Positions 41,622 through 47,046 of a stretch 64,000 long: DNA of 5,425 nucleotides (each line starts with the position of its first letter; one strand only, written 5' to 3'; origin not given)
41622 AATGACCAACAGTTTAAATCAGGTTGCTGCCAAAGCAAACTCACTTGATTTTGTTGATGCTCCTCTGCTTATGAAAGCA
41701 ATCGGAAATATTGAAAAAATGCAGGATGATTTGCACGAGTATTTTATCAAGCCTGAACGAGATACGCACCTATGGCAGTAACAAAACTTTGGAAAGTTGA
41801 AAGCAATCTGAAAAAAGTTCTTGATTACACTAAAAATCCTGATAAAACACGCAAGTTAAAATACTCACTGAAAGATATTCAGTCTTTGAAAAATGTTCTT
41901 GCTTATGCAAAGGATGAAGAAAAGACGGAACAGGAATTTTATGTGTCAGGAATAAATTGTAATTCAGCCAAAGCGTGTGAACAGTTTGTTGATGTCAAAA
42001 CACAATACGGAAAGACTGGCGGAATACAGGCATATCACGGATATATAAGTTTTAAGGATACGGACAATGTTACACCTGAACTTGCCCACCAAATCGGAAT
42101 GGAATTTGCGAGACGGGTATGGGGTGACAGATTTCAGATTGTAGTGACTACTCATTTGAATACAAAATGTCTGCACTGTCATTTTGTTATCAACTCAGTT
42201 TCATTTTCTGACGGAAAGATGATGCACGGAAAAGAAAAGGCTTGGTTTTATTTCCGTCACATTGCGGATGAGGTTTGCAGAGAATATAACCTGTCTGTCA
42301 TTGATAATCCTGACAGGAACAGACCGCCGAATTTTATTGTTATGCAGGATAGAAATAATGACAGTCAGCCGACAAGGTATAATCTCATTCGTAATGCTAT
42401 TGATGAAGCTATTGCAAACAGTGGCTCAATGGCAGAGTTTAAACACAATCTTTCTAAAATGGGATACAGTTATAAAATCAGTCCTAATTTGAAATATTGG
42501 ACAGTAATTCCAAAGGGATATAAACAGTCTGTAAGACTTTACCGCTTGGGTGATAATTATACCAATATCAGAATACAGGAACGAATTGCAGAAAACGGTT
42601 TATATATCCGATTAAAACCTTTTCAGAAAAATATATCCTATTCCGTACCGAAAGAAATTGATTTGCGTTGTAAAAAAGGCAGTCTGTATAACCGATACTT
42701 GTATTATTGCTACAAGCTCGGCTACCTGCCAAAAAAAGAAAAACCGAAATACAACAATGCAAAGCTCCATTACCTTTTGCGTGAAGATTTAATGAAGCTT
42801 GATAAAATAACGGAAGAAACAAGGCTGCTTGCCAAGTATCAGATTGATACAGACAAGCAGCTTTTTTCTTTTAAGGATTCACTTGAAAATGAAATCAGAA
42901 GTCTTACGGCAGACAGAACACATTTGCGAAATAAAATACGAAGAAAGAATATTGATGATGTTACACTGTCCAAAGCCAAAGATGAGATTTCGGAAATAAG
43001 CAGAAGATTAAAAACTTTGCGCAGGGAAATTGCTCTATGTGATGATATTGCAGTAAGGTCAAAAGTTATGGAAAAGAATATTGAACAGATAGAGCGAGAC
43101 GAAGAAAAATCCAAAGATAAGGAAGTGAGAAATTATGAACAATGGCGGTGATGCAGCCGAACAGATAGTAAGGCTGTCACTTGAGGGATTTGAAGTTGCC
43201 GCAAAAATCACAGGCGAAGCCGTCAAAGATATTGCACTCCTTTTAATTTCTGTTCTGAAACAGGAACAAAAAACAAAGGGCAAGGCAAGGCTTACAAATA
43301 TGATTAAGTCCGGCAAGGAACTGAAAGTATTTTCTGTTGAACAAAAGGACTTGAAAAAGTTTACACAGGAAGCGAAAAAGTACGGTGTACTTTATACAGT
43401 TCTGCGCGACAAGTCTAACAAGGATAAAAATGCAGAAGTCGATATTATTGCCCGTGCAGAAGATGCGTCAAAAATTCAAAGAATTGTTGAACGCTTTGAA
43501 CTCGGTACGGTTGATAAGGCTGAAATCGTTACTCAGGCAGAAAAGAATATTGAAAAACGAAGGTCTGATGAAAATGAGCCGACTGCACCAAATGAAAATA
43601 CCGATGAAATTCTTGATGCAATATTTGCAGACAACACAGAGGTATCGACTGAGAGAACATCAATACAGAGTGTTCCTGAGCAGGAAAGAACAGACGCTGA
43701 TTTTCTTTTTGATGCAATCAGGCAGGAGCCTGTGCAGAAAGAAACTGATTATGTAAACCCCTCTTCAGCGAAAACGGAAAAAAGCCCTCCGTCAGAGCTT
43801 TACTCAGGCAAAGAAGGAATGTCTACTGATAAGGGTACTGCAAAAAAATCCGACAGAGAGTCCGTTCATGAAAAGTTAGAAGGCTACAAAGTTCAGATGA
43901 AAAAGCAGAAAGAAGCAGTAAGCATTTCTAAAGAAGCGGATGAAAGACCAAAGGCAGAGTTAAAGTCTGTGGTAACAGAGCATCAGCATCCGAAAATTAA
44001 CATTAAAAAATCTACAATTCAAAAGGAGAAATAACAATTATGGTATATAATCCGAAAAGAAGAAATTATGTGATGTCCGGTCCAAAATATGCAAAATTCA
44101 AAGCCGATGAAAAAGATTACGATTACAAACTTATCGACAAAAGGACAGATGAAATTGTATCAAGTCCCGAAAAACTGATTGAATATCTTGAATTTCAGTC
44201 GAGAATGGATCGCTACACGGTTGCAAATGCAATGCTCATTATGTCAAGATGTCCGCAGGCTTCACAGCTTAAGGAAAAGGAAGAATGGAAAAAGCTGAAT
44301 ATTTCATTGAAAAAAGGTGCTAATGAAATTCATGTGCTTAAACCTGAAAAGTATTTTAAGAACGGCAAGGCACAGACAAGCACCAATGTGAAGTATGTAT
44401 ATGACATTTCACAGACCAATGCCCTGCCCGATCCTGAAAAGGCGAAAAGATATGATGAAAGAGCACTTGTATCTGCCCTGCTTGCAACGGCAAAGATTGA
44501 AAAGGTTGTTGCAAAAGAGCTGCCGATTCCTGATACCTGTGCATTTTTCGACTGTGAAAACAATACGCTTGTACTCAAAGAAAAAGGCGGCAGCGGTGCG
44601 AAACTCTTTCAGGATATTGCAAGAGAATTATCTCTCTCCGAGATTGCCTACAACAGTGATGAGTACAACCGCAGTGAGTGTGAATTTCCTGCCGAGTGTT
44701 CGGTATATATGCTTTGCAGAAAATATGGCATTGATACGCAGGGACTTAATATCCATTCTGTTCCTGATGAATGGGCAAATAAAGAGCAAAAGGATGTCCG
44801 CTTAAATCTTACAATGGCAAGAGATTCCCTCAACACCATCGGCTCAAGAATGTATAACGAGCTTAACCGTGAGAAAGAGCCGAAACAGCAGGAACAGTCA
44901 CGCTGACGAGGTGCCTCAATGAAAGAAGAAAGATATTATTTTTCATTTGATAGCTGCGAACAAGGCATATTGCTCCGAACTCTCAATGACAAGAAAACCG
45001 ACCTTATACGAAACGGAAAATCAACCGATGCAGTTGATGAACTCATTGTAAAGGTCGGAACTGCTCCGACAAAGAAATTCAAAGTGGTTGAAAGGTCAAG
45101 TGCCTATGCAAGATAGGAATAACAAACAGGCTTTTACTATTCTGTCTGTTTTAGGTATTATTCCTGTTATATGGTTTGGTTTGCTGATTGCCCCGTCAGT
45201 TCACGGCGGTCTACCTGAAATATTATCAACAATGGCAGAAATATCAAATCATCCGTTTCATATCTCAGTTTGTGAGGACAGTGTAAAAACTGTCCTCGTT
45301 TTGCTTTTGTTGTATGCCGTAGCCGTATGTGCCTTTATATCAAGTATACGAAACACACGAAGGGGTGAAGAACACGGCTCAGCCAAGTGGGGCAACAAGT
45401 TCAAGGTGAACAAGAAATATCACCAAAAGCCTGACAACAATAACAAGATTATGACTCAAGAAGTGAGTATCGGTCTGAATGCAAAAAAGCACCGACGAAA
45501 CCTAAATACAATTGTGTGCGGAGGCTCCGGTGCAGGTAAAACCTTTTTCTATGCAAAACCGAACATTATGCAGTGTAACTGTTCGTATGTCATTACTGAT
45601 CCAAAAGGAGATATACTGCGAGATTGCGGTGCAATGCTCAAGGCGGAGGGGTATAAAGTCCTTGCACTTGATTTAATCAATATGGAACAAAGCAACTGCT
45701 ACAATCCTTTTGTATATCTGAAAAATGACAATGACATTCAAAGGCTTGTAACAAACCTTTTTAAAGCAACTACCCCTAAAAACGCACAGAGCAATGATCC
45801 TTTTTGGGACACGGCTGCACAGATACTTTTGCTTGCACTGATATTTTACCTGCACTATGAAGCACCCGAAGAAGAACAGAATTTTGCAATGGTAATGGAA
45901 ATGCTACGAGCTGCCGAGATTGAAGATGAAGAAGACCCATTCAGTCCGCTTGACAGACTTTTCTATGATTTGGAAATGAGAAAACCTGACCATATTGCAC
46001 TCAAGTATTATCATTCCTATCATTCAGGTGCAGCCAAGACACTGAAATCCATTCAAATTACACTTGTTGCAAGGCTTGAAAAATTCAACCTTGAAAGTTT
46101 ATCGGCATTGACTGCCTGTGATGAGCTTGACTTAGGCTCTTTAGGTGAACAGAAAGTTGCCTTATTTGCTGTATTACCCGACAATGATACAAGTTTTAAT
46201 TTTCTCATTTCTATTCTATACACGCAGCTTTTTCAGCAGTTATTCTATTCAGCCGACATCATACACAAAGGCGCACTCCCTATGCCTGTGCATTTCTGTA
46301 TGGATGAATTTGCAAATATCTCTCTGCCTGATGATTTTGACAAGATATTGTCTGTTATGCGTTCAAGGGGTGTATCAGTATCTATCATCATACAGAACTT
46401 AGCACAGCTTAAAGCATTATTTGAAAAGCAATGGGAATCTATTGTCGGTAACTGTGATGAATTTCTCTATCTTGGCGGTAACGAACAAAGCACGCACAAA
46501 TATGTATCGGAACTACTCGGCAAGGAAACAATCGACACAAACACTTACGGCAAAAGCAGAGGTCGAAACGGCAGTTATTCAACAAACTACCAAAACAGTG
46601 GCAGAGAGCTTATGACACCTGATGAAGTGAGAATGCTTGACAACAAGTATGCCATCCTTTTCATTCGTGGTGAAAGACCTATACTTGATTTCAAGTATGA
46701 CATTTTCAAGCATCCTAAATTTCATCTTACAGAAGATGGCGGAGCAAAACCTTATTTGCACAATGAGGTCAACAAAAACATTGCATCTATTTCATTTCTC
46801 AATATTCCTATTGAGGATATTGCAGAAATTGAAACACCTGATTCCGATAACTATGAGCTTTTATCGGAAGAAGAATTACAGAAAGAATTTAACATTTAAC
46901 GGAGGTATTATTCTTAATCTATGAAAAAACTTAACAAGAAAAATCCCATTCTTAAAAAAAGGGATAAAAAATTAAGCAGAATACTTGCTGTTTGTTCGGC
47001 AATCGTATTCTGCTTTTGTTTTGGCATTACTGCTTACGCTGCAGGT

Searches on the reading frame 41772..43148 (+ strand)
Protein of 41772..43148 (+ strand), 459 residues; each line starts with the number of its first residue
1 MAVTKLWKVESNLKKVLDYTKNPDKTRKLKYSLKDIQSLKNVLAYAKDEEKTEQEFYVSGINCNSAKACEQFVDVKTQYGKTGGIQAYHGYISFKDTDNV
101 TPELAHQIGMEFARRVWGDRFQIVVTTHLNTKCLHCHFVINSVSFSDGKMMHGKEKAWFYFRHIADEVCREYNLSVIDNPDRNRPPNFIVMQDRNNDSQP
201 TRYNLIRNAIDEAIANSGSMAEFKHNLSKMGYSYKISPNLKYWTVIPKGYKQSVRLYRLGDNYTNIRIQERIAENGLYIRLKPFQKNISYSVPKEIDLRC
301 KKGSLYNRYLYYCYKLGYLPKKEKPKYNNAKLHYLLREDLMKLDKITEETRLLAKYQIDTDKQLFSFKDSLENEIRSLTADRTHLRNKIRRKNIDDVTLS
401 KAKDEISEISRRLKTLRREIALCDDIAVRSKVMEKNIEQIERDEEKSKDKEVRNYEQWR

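Call 48: search_protein_families(library=pfam, proteins=[window:41772-43148:+], max_evalue=0.001)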
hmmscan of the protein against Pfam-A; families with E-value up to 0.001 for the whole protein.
window:41772-43148:+ (459 aa): 1 family
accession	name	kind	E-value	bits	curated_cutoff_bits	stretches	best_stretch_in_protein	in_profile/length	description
PF03432.20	Relaxase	-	5.1e-37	127.5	24.6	1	45-174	1-132/132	MobA/VirD2-like, nuclease domain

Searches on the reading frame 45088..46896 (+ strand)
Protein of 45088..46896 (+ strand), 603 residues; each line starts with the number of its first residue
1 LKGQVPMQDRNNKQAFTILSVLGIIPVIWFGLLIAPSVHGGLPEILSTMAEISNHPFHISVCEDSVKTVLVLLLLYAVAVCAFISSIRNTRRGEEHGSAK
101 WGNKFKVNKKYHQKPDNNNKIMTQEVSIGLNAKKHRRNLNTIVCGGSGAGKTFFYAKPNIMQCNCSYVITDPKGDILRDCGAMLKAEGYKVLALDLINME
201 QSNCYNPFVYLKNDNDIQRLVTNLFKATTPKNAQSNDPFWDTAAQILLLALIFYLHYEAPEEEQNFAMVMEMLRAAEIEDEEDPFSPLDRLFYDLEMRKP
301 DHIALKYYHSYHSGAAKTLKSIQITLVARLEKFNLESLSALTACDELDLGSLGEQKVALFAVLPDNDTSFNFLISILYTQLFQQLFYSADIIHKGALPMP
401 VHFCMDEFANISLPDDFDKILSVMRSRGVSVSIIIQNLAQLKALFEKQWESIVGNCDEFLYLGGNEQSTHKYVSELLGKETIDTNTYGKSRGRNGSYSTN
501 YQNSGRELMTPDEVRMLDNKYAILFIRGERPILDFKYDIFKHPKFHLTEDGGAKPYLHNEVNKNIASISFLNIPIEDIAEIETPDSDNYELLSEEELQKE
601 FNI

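Call 52: search_protein_families(library=pfam, proteins=[window:45088-46896:+], max_evalue=0.0001)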
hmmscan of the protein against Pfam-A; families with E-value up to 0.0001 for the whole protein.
window:45088-46896:+ (603 aa): 3 families
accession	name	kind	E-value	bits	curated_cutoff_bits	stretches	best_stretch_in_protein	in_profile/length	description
PF02534.20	T4SS-DNA_transf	-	5.1e-64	217.3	20.1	1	107-547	19-453/468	Type IV secretory system Conjugative DNA transfer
PF12696.13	TraG-D_C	-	8.5e-36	123.1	22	1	400-518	1-125/126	TraM recognition site of TraD and TraG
PF10412.15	TrwB_AAD_bind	-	6.4e-17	61.9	20.5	1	401-535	246-384/387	Type IV secretion-system coupling protein DNA-binding domain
